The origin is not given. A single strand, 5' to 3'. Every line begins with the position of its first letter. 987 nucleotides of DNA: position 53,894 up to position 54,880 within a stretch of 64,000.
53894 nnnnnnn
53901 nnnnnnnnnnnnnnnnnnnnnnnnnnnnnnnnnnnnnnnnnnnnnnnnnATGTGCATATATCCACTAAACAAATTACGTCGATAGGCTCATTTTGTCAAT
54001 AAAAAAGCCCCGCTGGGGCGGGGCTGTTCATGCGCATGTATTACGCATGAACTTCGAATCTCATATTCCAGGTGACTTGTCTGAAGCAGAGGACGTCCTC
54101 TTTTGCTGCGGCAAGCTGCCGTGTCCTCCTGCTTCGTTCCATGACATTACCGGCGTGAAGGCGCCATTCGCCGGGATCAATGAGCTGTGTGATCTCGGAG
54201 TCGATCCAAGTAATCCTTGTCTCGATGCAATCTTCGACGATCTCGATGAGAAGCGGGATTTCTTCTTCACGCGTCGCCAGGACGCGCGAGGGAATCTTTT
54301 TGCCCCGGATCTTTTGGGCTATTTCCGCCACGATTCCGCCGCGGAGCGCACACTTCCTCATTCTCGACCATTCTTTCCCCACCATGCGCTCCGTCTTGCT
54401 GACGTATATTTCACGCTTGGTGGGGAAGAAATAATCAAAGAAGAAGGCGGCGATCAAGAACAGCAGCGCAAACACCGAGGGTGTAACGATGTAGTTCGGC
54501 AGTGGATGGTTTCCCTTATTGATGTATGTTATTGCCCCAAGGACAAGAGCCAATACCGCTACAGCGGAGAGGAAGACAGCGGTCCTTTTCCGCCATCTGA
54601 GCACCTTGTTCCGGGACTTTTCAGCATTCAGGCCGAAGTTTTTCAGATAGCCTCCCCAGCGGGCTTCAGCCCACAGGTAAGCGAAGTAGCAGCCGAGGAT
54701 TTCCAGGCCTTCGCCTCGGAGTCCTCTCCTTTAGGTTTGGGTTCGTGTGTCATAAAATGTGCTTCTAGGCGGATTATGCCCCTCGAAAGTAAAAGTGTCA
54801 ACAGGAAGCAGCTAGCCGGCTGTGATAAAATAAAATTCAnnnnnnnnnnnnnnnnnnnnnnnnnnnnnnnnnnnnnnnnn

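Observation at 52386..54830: Tandem array of three paralogous 2-TM membrane proteins, each with its own strong promoter and intrinsic terminator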

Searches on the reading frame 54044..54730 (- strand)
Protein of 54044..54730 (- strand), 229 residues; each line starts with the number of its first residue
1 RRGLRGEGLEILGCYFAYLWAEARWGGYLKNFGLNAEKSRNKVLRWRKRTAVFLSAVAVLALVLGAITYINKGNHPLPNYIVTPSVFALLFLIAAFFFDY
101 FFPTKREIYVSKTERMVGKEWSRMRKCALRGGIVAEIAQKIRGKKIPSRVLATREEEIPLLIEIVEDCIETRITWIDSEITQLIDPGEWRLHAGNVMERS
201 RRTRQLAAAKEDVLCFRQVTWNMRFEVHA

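Call 7: search_protein_families(library=pfam, proteins=[window:54044-54604:-], max_evalue=1)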
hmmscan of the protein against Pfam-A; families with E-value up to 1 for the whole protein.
window:54044-54604:- (187 aa): 2 families
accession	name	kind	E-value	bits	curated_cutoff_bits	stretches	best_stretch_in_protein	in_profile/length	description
PF01284.28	MARVEL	-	0.0079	16.7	32.8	1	8-61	11-63/135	Membrane-associating domain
PF13567.11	DUF4131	-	0.56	10.3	31.6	1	3-40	26-63/165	Domain of unknown function (DUF4131)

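Call 8: search_protein_families(library=ncbifam, proteins=[window:54044-54604:-], max_evalue=1)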
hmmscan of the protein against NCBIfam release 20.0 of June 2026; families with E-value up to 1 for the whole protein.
window:54044-54604:- (187 aa): 0 families

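Call 31: list_cluster_members(proteins=[P0001, P0002, window:54044-54604:-, window:54840-56504:+, window:51451-52374:+])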
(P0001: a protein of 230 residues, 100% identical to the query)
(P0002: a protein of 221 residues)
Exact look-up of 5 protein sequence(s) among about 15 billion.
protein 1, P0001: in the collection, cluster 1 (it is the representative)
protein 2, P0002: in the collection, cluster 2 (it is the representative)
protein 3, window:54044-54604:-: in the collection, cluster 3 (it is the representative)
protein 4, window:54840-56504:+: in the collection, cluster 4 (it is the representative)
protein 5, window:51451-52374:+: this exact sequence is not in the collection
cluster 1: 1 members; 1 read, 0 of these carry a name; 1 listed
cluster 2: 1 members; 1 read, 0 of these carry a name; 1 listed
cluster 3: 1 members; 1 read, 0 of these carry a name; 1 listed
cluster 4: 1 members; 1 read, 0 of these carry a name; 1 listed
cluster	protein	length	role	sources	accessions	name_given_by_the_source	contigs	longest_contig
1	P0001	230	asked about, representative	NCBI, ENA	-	-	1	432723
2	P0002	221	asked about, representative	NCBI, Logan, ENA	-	-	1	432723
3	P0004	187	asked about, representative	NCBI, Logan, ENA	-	-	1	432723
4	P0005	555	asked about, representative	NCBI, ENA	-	-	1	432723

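Call 41: search_protein_families(library=padloc, proteins=[window:54044-54730:-], max_evalue=1)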
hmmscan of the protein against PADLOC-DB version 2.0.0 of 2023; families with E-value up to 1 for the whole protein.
window:54044-54730:- (229 aa): 2 families
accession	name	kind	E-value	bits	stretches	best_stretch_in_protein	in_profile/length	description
PDLC00703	Effector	-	0.011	13.3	1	47-118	11-83/204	2TM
PDLC00686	Effector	-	0.014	13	1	37-101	10-75/209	2TM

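Call 42: search_protein_families(library=phrogs, proteins=[window:54044-54730:-], max_evalue=1)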
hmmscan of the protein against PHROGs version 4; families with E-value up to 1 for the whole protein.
window:54044-54730:- (229 aa): 1 family
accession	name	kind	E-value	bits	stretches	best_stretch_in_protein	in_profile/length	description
phrog_11680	-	unknown function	0.00028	22.3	1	43-75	33-69/69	-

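Call 43: search_protein_families(library=pfam, proteins=[window:54044-54730:-], max_evalue=1)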
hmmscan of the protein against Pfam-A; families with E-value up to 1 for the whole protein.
window:54044-54730:- (229 aa): 3 families
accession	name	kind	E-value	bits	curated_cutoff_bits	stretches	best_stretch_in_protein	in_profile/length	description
PF01284.28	MARVEL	-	0.011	16.3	32.8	1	50-103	11-63/135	Membrane-associating domain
PF07895.16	DUF1673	-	0.046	14.1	30.4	1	24-113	98-193/204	Protein of unknown function (DUF1673)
PF13567.11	DUF4131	-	0.35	11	31.6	0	42-82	25-63/165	Domain of unknown function (DUF4131)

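Call 78: find_related_loci(query=window:54044-54730:-, collection=viral_contigs, flank=6000)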
Query window:54044-54730:- (229 aa) in viral_contigs; peptide patterns used: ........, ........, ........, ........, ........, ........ (x = any residue, [..] = any of these).
20 stretches matched a pattern, but none encodes a relative of the query by tblastn (E <= 1e-3).
